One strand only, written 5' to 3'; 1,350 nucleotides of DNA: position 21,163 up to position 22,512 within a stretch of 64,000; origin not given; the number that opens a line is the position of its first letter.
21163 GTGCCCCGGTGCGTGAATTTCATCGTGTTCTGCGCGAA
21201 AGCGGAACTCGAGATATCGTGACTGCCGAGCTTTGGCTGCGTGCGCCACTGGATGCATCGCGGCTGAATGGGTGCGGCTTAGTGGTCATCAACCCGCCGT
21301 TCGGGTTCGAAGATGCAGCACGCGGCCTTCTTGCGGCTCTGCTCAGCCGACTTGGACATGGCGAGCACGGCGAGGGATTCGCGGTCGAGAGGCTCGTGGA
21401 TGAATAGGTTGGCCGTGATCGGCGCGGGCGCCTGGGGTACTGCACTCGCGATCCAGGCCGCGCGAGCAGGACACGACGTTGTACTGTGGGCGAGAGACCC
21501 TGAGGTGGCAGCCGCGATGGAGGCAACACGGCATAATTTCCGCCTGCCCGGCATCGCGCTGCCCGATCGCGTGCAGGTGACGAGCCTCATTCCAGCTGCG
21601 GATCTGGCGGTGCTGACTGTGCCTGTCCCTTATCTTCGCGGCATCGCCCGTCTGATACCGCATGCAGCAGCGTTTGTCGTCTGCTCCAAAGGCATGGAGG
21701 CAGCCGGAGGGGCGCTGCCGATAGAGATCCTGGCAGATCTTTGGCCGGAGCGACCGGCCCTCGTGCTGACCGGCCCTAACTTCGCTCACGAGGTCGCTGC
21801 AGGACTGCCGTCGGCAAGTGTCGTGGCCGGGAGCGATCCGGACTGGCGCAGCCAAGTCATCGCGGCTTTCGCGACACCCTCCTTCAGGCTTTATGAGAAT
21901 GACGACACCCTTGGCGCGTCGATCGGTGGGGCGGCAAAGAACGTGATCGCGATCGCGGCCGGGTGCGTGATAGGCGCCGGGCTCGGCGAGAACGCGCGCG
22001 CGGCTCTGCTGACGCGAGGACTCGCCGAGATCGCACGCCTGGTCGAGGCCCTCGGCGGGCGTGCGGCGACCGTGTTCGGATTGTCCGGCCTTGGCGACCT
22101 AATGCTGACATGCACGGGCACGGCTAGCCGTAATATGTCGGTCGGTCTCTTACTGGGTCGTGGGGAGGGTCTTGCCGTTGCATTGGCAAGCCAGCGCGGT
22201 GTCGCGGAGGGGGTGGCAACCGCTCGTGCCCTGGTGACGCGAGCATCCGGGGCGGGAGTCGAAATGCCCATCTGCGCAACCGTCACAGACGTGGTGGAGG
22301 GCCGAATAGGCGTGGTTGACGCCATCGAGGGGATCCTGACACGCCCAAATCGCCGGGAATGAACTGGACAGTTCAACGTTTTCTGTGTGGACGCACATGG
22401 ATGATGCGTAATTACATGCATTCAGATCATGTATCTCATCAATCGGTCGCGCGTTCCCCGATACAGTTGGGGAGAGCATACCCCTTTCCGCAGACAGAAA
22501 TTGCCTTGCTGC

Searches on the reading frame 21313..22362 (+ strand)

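Call 71: search_protein_families(library=pfam, proteins=[window:21313-22362:+], max_evalue=0.00001)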
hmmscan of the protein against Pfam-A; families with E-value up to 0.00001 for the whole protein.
window:21313-22362:+ (349 aa): 6 families
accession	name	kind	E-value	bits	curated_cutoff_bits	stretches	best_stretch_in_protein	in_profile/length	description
PF07479.19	NAD_Gly3P_dh_C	-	1.5e-44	152.1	25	1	198-338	1-141/142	NAD-dependent glycerol-3-phosphate dehydrogenase C-terminus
PF01210.29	NAD_Gly3P_dh_N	-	4e-31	108.6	23.1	1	33-176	2-155/158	NAD-dependent glycerol-3-phosphate dehydrogenase N-terminus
PF20618.3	GPD_NAD_C_bact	-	4.2e-19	69.3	27.6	1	258-324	1-66/66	Bacterial GPD, NAD-dependent C-terminal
PF03807.23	F420_oxidored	-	5.3e-07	30.6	21.6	1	32-115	1-79/94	NADP oxidoreductase coenzyme F420-dependent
PF01266.30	DAO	-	7.2e-07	29.5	27.9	1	33-77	2-44/353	FAD dependent oxidoreductase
PF02558.23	ApbA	-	3.5e-06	27.1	22.2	1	34-104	2-75/150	Ketopantoate reductase PanE/ApbA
